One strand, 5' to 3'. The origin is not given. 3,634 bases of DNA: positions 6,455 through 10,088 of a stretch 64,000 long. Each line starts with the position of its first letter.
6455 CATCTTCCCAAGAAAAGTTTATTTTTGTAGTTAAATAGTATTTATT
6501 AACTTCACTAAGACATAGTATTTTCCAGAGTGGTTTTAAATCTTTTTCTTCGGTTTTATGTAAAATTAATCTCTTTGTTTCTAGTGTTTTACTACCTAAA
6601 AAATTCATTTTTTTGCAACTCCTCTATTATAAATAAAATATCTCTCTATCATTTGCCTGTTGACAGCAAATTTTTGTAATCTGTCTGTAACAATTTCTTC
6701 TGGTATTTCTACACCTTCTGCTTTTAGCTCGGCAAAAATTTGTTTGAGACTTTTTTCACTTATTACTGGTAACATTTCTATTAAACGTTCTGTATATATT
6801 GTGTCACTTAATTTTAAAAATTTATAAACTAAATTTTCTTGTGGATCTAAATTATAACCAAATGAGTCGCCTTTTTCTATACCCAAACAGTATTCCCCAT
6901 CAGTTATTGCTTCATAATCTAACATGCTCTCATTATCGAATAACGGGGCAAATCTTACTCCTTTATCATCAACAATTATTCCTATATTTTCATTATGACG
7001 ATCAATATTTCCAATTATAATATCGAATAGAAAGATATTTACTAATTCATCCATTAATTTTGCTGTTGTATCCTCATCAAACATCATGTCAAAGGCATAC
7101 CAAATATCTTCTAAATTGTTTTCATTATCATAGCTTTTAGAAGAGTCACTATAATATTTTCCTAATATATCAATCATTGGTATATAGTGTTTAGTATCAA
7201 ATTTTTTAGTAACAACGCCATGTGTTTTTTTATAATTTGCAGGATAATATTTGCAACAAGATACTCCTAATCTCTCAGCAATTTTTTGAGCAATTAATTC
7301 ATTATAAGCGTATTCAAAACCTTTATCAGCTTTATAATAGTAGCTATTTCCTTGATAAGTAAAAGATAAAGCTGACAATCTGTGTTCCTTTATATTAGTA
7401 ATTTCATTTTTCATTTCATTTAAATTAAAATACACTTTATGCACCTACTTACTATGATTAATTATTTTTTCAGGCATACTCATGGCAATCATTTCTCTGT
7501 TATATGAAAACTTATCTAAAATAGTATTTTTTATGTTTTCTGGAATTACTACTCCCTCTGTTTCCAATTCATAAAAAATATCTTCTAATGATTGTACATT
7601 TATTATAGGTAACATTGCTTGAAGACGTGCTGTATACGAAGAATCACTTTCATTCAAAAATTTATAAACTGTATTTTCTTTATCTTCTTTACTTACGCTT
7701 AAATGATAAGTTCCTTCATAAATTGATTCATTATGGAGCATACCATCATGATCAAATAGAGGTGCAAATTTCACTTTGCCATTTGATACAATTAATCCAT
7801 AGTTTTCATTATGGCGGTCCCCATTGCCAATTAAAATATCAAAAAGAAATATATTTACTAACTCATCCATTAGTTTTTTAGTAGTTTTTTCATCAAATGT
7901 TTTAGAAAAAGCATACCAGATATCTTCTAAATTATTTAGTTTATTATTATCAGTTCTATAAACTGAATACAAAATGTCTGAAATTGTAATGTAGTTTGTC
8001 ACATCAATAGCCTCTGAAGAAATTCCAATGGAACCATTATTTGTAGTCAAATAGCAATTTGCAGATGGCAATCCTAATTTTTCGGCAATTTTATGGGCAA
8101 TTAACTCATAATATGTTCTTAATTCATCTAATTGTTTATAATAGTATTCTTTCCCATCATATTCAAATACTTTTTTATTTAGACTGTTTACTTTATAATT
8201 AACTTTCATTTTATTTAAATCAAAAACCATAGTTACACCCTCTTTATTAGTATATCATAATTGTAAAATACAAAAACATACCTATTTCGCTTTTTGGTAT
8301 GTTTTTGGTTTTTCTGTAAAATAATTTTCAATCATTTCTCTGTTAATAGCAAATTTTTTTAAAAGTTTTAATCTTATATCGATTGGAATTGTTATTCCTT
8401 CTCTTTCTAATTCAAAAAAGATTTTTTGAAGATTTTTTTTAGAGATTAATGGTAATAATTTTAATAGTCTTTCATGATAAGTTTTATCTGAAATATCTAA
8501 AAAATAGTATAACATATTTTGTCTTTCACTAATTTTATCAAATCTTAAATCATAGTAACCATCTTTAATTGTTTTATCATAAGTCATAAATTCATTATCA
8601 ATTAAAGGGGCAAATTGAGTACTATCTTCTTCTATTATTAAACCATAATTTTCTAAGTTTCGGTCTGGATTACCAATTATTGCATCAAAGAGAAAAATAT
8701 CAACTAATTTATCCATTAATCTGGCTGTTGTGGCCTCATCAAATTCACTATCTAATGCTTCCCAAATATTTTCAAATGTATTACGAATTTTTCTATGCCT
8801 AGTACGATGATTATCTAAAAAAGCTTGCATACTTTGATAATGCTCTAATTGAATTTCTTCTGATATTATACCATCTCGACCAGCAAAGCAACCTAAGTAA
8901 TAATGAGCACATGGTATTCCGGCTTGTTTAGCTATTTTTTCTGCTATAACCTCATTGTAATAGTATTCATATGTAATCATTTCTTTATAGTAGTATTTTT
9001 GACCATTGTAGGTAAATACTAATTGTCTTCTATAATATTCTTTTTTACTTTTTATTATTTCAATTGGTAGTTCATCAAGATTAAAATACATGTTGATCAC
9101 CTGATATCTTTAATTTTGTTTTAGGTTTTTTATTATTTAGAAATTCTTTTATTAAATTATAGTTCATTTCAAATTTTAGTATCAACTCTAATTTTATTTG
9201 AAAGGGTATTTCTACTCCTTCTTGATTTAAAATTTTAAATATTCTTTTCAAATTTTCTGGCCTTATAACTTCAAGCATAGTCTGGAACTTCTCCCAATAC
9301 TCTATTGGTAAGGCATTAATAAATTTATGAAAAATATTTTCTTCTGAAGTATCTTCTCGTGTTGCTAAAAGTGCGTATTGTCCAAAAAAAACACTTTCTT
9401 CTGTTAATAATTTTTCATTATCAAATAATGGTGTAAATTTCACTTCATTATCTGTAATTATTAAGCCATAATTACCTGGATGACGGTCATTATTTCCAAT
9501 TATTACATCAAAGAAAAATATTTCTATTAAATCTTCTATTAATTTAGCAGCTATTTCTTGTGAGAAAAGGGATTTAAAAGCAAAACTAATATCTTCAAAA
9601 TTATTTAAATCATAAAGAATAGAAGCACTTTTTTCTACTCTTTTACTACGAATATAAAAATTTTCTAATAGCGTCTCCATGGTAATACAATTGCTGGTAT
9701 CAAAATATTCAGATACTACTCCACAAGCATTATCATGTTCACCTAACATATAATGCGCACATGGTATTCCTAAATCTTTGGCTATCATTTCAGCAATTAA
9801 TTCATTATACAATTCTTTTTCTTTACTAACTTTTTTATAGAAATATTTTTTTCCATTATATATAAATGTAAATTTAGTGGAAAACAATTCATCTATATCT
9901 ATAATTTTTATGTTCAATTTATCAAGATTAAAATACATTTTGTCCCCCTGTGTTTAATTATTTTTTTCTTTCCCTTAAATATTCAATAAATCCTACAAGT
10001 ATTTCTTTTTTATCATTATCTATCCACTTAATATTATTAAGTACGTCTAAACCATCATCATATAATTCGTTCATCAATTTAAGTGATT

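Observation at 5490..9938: Four tandem HipA_C/PI3-4-kinase-like paralogs followed by a GNAT/P-loop-kinase fusion, with no visible antitoxin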

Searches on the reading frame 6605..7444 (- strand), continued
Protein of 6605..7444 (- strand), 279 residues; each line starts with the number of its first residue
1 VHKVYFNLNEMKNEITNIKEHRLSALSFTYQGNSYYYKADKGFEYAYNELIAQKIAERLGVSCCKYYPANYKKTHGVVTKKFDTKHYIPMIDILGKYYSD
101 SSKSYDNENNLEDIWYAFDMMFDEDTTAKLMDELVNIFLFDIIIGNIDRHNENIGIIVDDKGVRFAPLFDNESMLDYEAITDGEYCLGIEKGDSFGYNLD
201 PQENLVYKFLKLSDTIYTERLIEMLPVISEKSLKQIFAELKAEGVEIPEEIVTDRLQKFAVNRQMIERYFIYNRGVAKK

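Call 61: find_homologous_proteins(query=A5, max_evalue=1e-20)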
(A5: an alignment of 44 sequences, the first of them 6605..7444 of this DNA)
Query A5 (44 sequences) (279 aa, profile of the alignment): 50 proteins with E <= 1e-20 among 4473 candidates.
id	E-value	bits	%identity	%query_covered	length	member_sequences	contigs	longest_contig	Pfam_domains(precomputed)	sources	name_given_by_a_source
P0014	1.3e-96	341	42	85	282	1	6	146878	PF07804.19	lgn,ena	-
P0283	1.0e-91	325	42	91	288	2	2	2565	PF07804.19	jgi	-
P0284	3.8e-91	323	43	87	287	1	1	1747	PF07804.19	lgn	-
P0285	4.6e-91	323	37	91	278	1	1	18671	PF07804.19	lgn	-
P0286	8.2e-91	322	36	90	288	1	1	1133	PF07804.19,PF20613.5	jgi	-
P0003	4.9e-90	320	84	98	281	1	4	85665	PF07804.19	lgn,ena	-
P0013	8.0e-90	319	38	86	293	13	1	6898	PF07804.19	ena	-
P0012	1.4e-89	318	39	86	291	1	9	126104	PF07804.19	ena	-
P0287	4.5e-89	317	39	80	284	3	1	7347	PF07804.19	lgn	-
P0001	2.7e-88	314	96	99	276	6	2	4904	PF07804.19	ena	-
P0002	4.2e-86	307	85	98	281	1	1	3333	PF07804.19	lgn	-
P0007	1.4e-83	298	42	99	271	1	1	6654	PF07804.19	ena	-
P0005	2.4e-82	294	49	94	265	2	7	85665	PF07804.19,PF20613.5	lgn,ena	-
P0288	2.8e-81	291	33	95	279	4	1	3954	PF20613.5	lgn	-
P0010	7.8e-81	289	43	88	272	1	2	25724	PF07804.19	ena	-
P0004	1.5e-80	289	53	94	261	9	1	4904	PF07804.19,PF20613.5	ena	-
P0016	2.5e-79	285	35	82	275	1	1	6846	PF07804.19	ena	-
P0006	6.8e-79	283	48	94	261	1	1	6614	PF07804.19,PF20613.5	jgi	-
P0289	4.2e-78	281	33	91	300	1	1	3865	PF07804.19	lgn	-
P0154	4.6e-78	280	35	86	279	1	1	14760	PF07804.19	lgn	-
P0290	6.0e-77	277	29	86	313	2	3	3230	PF07804.19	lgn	-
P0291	8.8e-77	276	37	89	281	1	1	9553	PF07804.19,PF20613.5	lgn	-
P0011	1.0e-74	269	40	86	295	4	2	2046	PF07804.19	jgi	-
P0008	2.1e-74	268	45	94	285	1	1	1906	PF07804.19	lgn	-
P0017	4.3e-74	267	30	90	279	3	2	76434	PF07804.19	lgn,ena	-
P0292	7.4e-74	267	31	90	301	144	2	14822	PF07804.19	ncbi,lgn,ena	-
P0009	9.9e-72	260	46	86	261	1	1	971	PF07804.19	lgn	-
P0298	7.2e-67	244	28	86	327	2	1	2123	PF07804.19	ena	-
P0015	1.6e-56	210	36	83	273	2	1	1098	PF07804.19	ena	-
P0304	1.3e-44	171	35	46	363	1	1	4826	PF07804.19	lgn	-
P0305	2.0e-43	167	29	81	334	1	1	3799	PF07804.19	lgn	-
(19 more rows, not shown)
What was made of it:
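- All named members are 'hypothetical protein' (call 61).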

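Call 74: search_protein_families(library=pfam, proteins=[L024:5634-6149:+, L002:12826-13467:+, L023:2429-3583:+, L034:2000-2437:+, L038:1953-3656:+, L026:8847-9731:-], max_evalue=0.01)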
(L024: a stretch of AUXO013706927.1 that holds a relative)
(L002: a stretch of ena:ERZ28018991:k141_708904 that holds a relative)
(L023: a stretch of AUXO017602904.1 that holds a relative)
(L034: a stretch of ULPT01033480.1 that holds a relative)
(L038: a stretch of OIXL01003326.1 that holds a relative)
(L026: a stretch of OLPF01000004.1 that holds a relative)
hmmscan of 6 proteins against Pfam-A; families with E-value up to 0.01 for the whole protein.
L024:5634-6149:+ (171 aa): 1 family
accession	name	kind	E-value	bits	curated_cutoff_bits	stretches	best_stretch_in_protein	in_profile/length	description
PF04167.18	DUF402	-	8.4e-14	51.9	23.9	1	55-124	1-68/68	Protein of unknown function (DUF402)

L002:12826-13467:+ (213 aa): 1 family
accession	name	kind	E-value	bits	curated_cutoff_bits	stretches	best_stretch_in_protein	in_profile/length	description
PF03167.25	UDG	-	2.6e-07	31.3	24.3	1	58-166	32-102/141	Uracil DNA glycosylase superfamily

L023:2429-3583:+ (384 aa): 0 families

L034:2000-2437:+ (145 aa): 0 families

L038:1953-3656:+ (567 aa): 4 families
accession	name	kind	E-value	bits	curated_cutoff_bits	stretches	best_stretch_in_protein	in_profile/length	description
PF00587.30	tRNA-synt_2b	-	2.4e-31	109.6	29.3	1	95-453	1-179/179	tRNA synthetase class II core domain (G, H, P, S and T)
PF04073.20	tRNA_edit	-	9.7e-23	81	25.5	1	257-369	1-117/123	Aminoacyl-tRNA editing domain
PF03129.25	HGTP_anticodon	-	3.2e-17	62.9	21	1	470-559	2-92/94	Anticodon binding domain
PF06906.16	DUF1272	-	0.0087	16.6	25.3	0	368-398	22-52/57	Protein of unknown function (DUF1272)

L026:8847-9731:- (294 aa): 0 families

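Call 79: search_protein_families(library=ncbifam, proteins=[L002:17636-17782:+], max_evalue=0.01)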
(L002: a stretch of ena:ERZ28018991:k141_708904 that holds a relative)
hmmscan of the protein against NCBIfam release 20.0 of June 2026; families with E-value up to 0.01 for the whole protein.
L002:17636-17782:+ (48 aa): 0 families

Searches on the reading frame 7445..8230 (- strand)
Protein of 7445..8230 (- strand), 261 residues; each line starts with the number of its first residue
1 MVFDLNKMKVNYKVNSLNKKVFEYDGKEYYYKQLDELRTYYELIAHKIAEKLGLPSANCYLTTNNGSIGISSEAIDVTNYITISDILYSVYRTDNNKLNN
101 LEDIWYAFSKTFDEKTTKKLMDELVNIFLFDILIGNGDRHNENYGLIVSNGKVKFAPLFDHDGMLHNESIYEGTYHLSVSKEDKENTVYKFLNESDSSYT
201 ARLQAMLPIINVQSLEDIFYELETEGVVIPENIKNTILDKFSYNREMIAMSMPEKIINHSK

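Call 3: search_protein_families(library=pfam, proteins=[window:7445-8230:-], max_evalue=0.1)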
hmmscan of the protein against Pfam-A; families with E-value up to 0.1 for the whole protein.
window:7445-8230:- (261 aa): 5 families
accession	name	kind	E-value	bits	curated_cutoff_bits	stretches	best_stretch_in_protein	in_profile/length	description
PF07804.18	HipA_C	-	3e-12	47.1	30.5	1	37-193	37-186/213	HipA-like C-terminal domain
PF20613.4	HipA_2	-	4.8e-07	29.7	27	1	25-207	22-192/240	HipA-like kinase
PF18137.7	ORC_WH_C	-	0.041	14.5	26.4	1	86-124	37-74/133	Origin recognition complex winged helix C-terminal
PF06702.18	Fam20C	-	0.063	13.4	26.8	1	116-161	85-127/218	Golgi casein kinase, C-terminal, Fam20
PF00454.33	PI3_PI4_kinase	-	0.076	13.4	27.1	1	117-144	127-154/241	Phosphatidylinositol 3- and 4-kinase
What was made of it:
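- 7445..8230 (-): K3, kinase paralog (261 aa, DRH; DH instead of DN after the Mg-binding Asp). HipA_C 47.1 bits and HipA_2 29.7 bits (call 3).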

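Call 4: search_protein_families(library=ncbifam, proteins=[window:7445-8230:-], max_evalue=0.1)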
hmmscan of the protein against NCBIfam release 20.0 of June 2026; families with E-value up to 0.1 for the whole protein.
window:7445-8230:- (261 aa): 1 family
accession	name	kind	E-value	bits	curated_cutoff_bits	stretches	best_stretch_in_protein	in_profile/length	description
NF007297.0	PRK09775.1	equivalog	0.00074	18.4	401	1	117-165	324-373/446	type II toxin-antitoxin system HipA family toxin YjjJ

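Call 6: search_protein_families(library=padloc, proteins=[window:7445-8230:-], max_evalue=0.1)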
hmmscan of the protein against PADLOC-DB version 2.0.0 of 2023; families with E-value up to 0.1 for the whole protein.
window:7445-8230:- (261 aa): 10 families
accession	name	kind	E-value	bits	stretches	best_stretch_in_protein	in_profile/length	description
PDLC04340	PDC-M03A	-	5.6e-22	76.5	1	39-198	47-200/280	-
PDLC04344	PDC-M03A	-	1.3e-21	75.3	1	29-213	37-239/305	-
PDLC04339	PDC-M03A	-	8.2e-18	62.7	1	39-162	48-175/293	-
PDLC04342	PDC-M03A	-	9.3e-14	49.7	1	40-165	55-194/299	-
PDLC04345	PDC-M03A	-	4.9e-10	37.1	1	40-174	52-202/302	-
PDLC04343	PDC-M03A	-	5.9e-10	36.7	1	33-168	114-262/370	-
PDLC04338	PDC-M03A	-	7.2e-09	33.1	1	48-170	166-307/428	-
PDLC04341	PDC-M03A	-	7.3e-08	30.2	1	122-169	147-197/294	-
PDLC04337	PDC-M03A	-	1.4e-06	26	1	121-199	87-166/250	-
PDLC04766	PDC-M66A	-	2.4e-05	21.7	1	114-161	125-169/270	-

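Call 7: search_protein_families(library=phrogs, proteins=[window:7445-8230:-], max_evalue=0.1)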
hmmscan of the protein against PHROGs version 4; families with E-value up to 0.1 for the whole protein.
window:7445-8230:- (261 aa): 3 families
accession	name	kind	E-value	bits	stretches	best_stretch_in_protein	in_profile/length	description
phrog_3162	-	unknown function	4.8e-12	46.9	1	25-222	25-212/247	-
phrog_8728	-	unknown function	4e-11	43.5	1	119-202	148-232/307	-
phrog_26212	-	unknown function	0.0002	21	1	81-148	117-180/547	-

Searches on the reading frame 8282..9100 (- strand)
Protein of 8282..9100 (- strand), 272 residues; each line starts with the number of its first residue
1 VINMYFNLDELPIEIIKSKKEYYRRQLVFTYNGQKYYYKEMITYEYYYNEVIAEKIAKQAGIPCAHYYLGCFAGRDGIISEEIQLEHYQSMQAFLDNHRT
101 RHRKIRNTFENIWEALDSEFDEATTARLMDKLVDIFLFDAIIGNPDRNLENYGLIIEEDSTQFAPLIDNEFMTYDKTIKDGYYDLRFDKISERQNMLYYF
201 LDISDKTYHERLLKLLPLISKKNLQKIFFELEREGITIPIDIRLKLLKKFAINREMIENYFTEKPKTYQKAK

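Call 3: search_protein_families(library=pfam, proteins=[window:8282-9100:-], max_evalue=0.1)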
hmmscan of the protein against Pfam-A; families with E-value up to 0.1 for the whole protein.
window:8282-9100:- (272 aa): 2 families
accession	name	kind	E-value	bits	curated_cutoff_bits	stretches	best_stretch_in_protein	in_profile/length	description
PF07804.18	HipA_C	-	1.8e-06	28.2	30.5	1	48-187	36-174/213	HipA-like C-terminal domain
PF20613.4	HipA_2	-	3.6e-05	23.6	27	1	32-169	22-148/240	HipA-like kinase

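Call 4: search_protein_families(library=ncbifam, proteins=[window:8282-9100:-], max_evalue=0.1)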
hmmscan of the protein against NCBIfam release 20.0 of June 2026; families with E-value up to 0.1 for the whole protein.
window:8282-9100:- (272 aa): 2 families
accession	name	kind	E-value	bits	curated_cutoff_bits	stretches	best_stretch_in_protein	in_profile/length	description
TIGR02481.1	hemeryth_dom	domain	0.019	15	51.75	1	81-136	58-111/126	hemerythrin domain-containing protein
TIGR01568.1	A_thal_3678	domain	0.054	13.8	46.45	0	193-212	35-54/67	uncharacterized plant-specific domain TIGR01568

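Call 6: search_protein_families(library=padloc, proteins=[window:8282-9100:-], max_evalue=0.1)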
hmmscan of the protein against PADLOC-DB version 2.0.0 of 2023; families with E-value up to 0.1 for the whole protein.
window:8282-9100:- (272 aa): 10 families
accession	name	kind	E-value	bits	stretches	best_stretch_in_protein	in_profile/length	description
PDLC04340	PDC-M03A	-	2e-17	61.6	1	29-170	28-168/280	-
PDLC04339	PDC-M03A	-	2.3e-15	54.7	1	37-169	39-174/293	-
PDLC04344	PDC-M03A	-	8.6e-14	49.7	1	47-165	49-184/305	-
PDLC04342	PDC-M03A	-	6.3e-12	43.6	1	49-166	56-187/299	-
PDLC04343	PDC-M03A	-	1.3e-09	35.6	1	46-169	119-251/370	-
PDLC04345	PDC-M03A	-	1.6e-09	35.4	1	48-161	52-177/302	-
PDLC04341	PDC-M03A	-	2.5e-06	25.1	2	126-160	143-177/294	-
PDLC04766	PDC-M66A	-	0.00013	19.3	1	122-159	125-162/270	-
PDLC04338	PDC-M03A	-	0.00051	17.1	0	130-168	257-296/428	-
PDLC04337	PDC-M03A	-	0.0021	15.6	1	129-168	87-128/250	-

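Call 7: search_protein_families(library=phrogs, proteins=[window:8282-9100:-], max_evalue=0.1)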
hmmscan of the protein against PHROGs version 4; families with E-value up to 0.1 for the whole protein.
window:8282-9100:- (272 aa): 5 families
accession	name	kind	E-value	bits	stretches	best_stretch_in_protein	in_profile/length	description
phrog_8728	-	unknown function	1.3e-08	35.3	1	34-169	36-192/307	-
phrog_3162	-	unknown function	4e-07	30.8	1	27-162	20-145/247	-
phrog_26212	-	unknown function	0.0024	17.5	1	129-161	153-185/547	-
phrog_20730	-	unknown function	0.079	14.4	1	163-213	19-69/83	-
phrog_26279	-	unknown function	0.092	13.5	0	163-233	15-84/175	-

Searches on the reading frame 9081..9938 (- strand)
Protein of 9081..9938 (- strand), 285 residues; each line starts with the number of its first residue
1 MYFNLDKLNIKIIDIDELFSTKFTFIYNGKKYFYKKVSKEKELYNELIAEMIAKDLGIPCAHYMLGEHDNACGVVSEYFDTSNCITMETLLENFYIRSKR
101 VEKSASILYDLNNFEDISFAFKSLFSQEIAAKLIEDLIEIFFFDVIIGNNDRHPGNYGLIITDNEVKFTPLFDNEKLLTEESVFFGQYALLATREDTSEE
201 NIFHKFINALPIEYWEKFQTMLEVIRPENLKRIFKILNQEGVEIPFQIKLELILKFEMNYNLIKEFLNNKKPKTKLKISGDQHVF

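Call 3: search_protein_families(library=pfam, proteins=[window:9081-9938:-], max_evalue=0.1)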
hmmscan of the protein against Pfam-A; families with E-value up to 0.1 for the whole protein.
window:9081-9938:- (285 aa): 3 families
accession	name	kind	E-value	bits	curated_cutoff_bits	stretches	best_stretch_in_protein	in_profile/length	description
PF07804.18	HipA_C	-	4.7e-11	43.2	30.5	1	41-220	32-189/213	HipA-like C-terminal domain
PF20613.4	HipA_2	-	5.7e-05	22.9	27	1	28-161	22-136/240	HipA-like kinase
PF09644.15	Mg296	-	0.0086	16.7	25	1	84-137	17-71/126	Mg296 protein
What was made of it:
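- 9081..9938 (-): K1, CtkA/HipA_C-fold kinase paralog (285 aa, DRH); first gene of the array, 19 nt after the polyprenyl synthase stop. Pfam HipA_C 43.2 bits (call 3).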

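Call 4: search_protein_families(library=ncbifam, proteins=[window:9081-9938:-], max_evalue=0.1)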
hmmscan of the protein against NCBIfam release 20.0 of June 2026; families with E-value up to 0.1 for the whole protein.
window:9081-9938:- (285 aa): 1 family
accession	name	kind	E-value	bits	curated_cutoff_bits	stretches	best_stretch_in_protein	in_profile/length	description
NF007297.0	PRK09775.1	equivalog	0.0026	16.6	401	1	127-174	321-369/446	type II toxin-antitoxin system HipA family toxin YjjJ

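Call 6: search_protein_families(library=padloc, proteins=[window:9081-9938:-], max_evalue=0.1)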
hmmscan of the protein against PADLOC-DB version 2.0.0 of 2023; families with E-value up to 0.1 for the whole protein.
window:9081-9938:- (285 aa): 10 families
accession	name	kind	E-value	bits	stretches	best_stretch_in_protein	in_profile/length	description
PDLC04340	PDC-M03A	-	5.4e-21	73.3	1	28-207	31-194/280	-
PDLC04339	PDC-M03A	-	1.5e-19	68.5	1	34-175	39-175/293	-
PDLC04344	PDC-M03A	-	1.5e-18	65.3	1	14-174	16-188/305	-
PDLC04342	PDC-M03A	-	4e-12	44.3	1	37-177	48-193/299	-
PDLC04338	PDC-M03A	-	3.8e-10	37.3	1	36-175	150-298/428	-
PDLC04766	PDC-M66A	-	3.9e-07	27.5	1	126-184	124-179/270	-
PDLC04341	PDC-M03A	-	1.7e-06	25.7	1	19-175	19-190/294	-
PDLC04345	PDC-M03A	-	3.5e-06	24.5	1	41-174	49-189/302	-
PDLC04343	PDC-M03A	-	8.4e-06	23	1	30-165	106-242/370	-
PDLC04337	PDC-M03A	-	0.017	12.7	1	137-174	90-129/250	-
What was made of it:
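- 9081..9938 (-): PADLOC PDC-M03A E 5e-21 (call 6).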

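Call 7: search_protein_families(library=phrogs, proteins=[window:9081-9938:-], max_evalue=0.1)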
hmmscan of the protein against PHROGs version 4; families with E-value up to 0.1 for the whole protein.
window:9081-9938:- (285 aa): 4 families
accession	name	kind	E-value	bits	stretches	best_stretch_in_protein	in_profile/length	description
phrog_8728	-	unknown function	1.2e-12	48.5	1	20-198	21-216/307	-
phrog_3162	-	unknown function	1.9e-10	41.7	1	26-215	22-188/247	-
phrog_26212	-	unknown function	0.00042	20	1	50-163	66-182/547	-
phrog_11186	-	unknown function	0.00087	19.9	1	34-162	48-172/302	-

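Call 9: find_related_loci(query=A1, collection=genome_contigs, flank=10000)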
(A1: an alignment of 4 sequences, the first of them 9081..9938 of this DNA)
Query A1 (285 aa) in genome_contigs; peptide patterns used: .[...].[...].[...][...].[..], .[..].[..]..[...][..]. (x = any residue, [..] = any of these).
253 stretches matched a pattern; 1 encode a relative of the query (tblastn E <= 1e-3); 1 distinct loci.
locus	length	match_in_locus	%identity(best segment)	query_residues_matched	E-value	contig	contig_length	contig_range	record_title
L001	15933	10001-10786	39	1-276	6e-52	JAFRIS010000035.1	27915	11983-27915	MAG: Bacilli bacterium isolate RGIG2506 Goat_Jejunum-3__c329220, whole genome shotgun sequence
